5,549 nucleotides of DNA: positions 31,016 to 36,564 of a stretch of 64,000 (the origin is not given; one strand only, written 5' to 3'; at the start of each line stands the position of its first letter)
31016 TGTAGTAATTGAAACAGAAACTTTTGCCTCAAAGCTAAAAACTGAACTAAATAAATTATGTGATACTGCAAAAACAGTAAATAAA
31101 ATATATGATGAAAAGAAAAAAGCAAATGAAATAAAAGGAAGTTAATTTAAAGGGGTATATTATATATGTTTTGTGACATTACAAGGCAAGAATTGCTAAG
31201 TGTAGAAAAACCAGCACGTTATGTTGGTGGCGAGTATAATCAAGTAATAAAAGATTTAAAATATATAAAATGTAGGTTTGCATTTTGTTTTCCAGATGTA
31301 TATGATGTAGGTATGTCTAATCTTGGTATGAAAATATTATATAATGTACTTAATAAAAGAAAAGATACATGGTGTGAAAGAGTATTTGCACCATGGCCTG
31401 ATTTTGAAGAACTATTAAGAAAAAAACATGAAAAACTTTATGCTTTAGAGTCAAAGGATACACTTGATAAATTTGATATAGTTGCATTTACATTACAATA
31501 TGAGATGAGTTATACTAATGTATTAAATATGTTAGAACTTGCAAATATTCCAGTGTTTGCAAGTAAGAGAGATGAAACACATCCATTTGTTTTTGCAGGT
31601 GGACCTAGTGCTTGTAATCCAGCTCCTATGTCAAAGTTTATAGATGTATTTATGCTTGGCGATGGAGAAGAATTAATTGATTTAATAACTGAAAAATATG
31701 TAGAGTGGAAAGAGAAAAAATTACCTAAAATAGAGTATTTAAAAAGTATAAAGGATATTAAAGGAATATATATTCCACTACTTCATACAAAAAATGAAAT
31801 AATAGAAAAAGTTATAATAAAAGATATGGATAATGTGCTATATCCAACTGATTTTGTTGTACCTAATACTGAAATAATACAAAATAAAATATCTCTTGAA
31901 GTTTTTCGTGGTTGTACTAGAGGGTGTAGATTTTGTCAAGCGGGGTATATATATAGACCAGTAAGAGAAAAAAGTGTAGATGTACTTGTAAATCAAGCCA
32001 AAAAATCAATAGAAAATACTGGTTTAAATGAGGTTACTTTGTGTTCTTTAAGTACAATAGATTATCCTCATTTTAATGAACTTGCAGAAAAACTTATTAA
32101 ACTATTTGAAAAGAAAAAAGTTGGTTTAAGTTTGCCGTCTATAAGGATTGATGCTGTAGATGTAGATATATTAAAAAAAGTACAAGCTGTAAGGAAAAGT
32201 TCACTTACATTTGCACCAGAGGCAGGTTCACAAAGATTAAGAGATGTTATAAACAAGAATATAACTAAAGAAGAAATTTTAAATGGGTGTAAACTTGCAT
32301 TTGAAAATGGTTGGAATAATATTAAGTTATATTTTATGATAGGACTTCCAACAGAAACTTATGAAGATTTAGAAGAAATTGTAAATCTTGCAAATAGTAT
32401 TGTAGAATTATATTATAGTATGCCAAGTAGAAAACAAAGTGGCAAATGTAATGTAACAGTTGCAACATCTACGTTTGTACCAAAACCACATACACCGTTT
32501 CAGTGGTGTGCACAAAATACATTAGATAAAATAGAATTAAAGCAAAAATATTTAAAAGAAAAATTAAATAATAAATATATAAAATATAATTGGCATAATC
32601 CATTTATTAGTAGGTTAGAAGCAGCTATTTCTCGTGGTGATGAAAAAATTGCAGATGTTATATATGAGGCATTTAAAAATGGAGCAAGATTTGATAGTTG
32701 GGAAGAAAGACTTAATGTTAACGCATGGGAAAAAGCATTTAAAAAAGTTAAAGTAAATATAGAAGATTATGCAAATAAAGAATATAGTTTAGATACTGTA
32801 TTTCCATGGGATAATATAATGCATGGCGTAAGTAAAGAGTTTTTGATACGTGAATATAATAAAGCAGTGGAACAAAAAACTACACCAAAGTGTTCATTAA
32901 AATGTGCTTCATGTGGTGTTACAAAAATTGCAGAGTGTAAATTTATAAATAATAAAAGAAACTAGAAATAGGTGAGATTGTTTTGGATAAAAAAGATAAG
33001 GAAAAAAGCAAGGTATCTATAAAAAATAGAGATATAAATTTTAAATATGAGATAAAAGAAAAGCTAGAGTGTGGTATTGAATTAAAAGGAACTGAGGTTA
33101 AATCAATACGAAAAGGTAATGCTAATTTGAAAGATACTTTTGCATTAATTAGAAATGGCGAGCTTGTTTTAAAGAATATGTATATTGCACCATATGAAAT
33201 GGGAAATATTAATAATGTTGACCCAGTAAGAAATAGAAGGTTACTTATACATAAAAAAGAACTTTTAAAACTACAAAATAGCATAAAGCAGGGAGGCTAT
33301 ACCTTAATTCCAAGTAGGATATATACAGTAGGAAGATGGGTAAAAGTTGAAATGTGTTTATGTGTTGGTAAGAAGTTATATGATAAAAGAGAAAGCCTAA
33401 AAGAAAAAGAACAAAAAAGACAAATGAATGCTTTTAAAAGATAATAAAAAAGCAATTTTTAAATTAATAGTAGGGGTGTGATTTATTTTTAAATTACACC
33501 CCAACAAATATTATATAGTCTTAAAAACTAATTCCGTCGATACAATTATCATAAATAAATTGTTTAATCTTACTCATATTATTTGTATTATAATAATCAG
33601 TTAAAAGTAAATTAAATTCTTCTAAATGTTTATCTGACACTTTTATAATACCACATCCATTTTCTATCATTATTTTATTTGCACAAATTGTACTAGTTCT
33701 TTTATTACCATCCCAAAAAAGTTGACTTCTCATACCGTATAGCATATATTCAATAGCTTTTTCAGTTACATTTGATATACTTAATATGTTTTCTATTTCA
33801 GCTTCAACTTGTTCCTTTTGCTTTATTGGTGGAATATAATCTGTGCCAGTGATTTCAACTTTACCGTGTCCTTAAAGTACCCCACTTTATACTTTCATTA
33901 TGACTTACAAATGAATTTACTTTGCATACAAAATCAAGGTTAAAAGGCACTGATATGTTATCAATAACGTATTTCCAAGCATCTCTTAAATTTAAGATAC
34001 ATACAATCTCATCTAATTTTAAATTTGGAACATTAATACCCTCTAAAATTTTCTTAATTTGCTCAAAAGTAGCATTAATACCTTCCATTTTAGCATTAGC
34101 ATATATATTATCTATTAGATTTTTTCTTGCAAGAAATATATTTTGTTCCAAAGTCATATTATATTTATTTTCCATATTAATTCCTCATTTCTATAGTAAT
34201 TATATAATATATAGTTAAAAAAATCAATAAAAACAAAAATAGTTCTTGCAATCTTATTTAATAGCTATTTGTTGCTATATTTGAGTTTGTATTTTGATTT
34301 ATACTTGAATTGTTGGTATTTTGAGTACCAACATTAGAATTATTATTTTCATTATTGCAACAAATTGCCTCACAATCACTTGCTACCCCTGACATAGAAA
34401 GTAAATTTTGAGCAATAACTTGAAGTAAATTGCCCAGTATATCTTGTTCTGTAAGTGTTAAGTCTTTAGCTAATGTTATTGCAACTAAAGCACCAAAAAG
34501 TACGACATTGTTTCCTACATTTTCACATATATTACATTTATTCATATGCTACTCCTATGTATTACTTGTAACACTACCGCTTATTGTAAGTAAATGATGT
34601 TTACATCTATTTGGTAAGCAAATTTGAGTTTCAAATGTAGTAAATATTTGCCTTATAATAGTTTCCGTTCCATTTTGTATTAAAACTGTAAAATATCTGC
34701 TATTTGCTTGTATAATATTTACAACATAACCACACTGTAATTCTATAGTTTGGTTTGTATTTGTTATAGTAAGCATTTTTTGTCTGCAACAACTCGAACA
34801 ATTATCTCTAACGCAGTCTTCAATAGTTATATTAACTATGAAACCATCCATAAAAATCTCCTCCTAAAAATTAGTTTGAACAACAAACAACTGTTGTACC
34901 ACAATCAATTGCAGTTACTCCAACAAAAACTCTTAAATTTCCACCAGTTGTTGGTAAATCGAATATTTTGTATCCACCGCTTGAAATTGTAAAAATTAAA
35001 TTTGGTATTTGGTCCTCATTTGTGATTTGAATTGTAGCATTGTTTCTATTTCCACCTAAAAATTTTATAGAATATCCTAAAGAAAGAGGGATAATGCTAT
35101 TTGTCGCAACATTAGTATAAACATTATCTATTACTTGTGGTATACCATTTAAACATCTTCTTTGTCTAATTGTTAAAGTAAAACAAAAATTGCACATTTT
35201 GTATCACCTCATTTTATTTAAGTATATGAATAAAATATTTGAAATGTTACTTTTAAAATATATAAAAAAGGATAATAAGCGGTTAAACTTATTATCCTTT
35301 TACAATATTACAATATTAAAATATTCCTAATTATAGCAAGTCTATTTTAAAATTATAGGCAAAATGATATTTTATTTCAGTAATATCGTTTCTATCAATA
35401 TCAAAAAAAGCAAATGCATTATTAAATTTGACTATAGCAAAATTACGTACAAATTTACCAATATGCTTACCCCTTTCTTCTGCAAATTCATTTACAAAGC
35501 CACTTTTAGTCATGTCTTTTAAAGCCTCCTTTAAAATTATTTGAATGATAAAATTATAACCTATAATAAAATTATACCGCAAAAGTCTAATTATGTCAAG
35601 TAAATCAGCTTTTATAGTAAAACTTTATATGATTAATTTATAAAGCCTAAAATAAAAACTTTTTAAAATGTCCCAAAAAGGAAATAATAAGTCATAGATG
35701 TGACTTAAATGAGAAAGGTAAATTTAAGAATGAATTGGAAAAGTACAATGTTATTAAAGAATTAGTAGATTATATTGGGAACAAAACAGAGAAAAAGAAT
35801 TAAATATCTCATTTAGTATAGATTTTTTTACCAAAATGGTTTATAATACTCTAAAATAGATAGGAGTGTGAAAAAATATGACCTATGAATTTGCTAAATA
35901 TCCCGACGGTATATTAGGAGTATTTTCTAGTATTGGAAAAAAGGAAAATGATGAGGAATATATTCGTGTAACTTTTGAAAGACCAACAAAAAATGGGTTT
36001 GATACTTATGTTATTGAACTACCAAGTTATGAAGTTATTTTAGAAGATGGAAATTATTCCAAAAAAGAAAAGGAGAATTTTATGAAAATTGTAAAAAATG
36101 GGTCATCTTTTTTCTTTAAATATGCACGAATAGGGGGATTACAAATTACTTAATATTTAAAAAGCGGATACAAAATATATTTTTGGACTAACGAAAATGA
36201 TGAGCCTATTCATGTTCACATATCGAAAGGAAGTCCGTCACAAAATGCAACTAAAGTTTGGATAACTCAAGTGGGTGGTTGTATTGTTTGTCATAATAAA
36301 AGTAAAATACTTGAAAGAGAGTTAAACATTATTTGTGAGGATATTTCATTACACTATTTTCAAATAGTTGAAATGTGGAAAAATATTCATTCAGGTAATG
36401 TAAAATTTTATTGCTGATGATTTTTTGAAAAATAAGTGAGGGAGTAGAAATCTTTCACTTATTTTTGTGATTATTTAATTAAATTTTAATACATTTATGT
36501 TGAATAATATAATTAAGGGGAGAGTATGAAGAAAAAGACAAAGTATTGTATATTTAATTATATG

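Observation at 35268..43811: ~8.5 kb tandem array of seven self-contained WG-repeat gene cassettes with variable repeat number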

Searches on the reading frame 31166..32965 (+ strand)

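Call 44: search_protein_families(library=ncbifam, proteins=[window:31166-32965:+], max_evalue=0.001)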
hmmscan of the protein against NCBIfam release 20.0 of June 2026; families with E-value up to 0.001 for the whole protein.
window:31166-32965:+ (599 aa): 17 families
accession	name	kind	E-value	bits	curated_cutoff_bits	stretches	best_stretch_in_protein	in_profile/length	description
TIGR03960.1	rSAM_fuse_unch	hypoth_equivalog_domain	7.9e-249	827.2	462.3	1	10-589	4-601/605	TIGR03960 family B12-binding radical SAM protein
TIGR04014.1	B12_SAM_MJ_0865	equivalog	7e-20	71.2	360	1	115-411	45-335/434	methyl-coenzyme M reductase glutamine C-methyltransferase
TIGR04013.1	B12_SAM_MJ_1487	hypoth_equivalog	8.7e-18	64.3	251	1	136-455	71-363/382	TIGR04013 family B12-binding domain/radical SAM domain-containing protein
TIGR04190.1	B12_SAM_Ta0216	equivalog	9.3e-11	41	500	1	157-419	131-401/554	TIGR04190 family B12-binding domain/radical SAM domain protein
NF050148.1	rSAM_ApyD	equivalog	8.9e-10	37.6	750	1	215-408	173-362/645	RiPP biosynthesis radical SAM protein ApyD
TIGR04385.1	B12_rSAM_cofa1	equivalog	7.7e-08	32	450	1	240-416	194-368/438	B12 lower ligand biosynthesis radical SAM protein BzaD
TIGR01579.1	MiaB-like-C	equivalog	1.4e-07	31.1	357.05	1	238-411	137-317/416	tRNA (N(6)-L-threonylcarbamoyladenosine(37)-C(2))-methylthiotransferase MtaB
TIGR00089.1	TIGR00089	subfamily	2.7e-07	29.8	251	1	227-411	127-317/429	MiaB/RimO family radical SAM methylthiotransferase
TIGR03471.1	HpnJ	equivalog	2.9e-07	29.7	577.6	1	213-412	161-365/472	hopanoid biosynthesis associated radical SAM protein HpnJ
TIGR02026.1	BchE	equivalog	3e-05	23.1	481.35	1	158-406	115-359/497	magnesium-protoporphyrin IX monomethyl ester anaerobic oxidative cyclase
TIGR03994.1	rSAM_HemZ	equivalog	3.8e-05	23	321.4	1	297-407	150-261/401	coproporphyrinogen dehydrogenase HemZ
TIGR01574.1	miaB-methiolase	equivalog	0.0001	21.5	355.3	1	243-412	147-325/437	tRNA (N6-isopentenyl adenosine(37)-C2)-methylthiotransferase MiaB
NF006060.0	PRK08207.1-3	equivalog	0.00019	20.4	653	1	321-406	243-328/477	coproporphyrinogen III oxidase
NF006065.0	PRK08207.2-4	equivalog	0.00024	20.2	922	1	314-406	254-350/484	coproporphyrinogen III oxidase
TIGR01125.1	TIGR01125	equivalog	0.00027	20.1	356.95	0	174-406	75-310/432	30S ribosomal protein S12 methylthiotransferase RimO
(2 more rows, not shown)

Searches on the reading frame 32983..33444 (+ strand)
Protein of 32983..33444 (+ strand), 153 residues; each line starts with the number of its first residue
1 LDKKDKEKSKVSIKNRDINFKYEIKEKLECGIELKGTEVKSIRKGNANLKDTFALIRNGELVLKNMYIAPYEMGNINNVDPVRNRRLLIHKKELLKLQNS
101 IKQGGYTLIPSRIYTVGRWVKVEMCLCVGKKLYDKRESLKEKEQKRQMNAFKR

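Call 32: search_protein_families(library=pfam, proteins=[window:32983-33444:+], max_evalue=0.01)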
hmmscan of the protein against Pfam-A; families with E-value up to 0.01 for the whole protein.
window:32983-33444:+ (153 aa): 1 family
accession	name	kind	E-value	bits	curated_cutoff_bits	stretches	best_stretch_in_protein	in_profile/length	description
PF01668.23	SmpB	-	2.1e-52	177.3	27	1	13-149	2-138/143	SmpB protein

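Call 41: find_encoding_contigs(protein=window:32983-33444:+, flank=10000, max_places=10)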
Protein window:32983-33444:+ (153 aa): 3 contigs read that carry it; 3 places shown.
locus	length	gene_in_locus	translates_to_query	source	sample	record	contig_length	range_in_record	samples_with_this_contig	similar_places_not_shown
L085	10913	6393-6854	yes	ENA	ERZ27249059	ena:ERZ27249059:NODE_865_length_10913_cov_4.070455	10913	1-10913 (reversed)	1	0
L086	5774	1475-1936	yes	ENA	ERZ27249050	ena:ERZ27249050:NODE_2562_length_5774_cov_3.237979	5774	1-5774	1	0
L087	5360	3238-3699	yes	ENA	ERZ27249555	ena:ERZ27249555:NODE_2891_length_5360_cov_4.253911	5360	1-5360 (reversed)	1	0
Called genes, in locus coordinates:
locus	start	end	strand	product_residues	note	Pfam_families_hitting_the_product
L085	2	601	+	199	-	?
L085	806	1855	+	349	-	PF25425:YfjL_N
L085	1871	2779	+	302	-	-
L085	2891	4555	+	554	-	-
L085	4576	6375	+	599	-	PF19864:Radical_SAM_N2, PF04055:Radical_SAM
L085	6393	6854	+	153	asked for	PF01668:SmpB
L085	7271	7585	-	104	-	-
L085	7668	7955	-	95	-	-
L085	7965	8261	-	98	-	-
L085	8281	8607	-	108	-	-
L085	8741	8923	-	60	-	-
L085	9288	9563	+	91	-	-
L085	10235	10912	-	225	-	?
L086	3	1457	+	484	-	?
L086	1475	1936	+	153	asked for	PF01668:SmpB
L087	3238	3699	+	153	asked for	PF01668:SmpB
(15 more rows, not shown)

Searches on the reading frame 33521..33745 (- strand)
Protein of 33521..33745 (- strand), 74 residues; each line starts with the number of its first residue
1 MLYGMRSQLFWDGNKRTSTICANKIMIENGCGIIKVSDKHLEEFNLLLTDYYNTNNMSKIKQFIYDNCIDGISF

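Call 32: search_protein_families(library=pfam, proteins=[window:33521-33745:-], max_evalue=0.01)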
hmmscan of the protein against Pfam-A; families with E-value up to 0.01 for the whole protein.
window:33521-33745:- (74 aa): 0 families

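Call 43: search_protein_families(library=padloc, proteins=[window:33521-33745:-], max_evalue=0.01)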
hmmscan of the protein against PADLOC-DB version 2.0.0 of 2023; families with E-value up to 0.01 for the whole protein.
window:33521-33745:- (74 aa): 0 families

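Call 44: search_protein_families(library=ncbifam, proteins=[window:33521-33745:-], max_evalue=0.001)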
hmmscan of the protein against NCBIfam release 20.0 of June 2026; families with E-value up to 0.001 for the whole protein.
window:33521-33745:- (74 aa): 1 family
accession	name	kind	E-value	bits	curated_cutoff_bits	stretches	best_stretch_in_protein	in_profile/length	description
TIGR01550.1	DOC_P1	subfamily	0.00063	19.9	38.65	1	6-62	64-118/122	type II toxin-antitoxin system death-on-curing family toxin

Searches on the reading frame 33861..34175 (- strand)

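Call 32: search_protein_families(library=pfam, proteins=[window:33861-34175:-], max_evalue=0.01)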
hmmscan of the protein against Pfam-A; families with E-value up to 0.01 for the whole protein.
window:33861-34175:- (104 aa): 0 families

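Call 43: search_protein_families(library=padloc, proteins=[window:33861-34175:-], max_evalue=0.01)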
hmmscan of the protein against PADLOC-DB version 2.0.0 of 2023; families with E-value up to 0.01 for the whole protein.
window:33861-34175:- (104 aa): 2 families
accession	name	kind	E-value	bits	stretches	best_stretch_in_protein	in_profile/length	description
PDLC04836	PDC-S04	-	0.00032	18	1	6-94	14-105/244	-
PDLC04837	PDC-S04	-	0.00051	17.4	1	22-94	28-101/234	-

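Call 44: search_protein_families(library=ncbifam, proteins=[window:33861-34175:-], max_evalue=0.001)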
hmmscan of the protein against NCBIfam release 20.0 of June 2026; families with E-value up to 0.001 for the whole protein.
window:33861-34175:- (104 aa): 0 families

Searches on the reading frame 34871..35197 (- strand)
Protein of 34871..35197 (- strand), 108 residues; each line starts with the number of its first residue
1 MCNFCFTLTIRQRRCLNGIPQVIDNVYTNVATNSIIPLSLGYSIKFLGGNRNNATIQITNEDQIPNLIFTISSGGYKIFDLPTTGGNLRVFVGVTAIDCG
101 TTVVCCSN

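Call 32: search_protein_families(library=pfam, proteins=[window:34871-35197:-], max_evalue=0.01)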
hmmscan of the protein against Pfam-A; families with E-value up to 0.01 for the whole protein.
window:34871-35197:- (108 aa): 1 family
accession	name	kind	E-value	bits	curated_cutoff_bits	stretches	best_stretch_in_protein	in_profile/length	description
PF19254.5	DUF5901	-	0.0046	16.3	26.4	1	17-107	165-254/533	Family of unknown function (DUF5901)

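Call 43: search_protein_families(library=padloc, proteins=[window:34871-35197:-], max_evalue=0.01)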
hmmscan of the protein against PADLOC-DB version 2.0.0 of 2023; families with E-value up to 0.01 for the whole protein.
window:34871-35197:- (108 aa): 0 families

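Call 44: search_protein_families(library=ncbifam, proteins=[window:34871-35197:-], max_evalue=0.001)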
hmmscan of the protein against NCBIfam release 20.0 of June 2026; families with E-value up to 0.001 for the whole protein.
window:34871-35197:- (108 aa): 0 families

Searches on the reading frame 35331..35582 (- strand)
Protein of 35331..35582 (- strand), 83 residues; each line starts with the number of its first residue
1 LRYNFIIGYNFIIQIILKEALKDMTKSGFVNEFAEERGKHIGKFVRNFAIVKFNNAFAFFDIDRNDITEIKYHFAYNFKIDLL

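Call 4: search_protein_families(library=pfam, proteins=[window:35331-35582:-], max_evalue=0.01)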
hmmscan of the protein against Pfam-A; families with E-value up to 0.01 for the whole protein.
window:35331-35582:- (83 aa): 0 families

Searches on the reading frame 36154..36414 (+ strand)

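Call 32: search_protein_families(library=pfam, proteins=[window:36154-36414:+], max_evalue=0.01)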
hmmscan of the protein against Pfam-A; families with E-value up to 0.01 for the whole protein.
seq(87 aa): 1 family
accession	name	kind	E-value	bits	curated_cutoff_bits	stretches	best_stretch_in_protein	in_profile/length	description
PF13711.11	DUF4160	-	2.7e-13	50.3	23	1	5-76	1-65/65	Domain of unknown function (DUF4160)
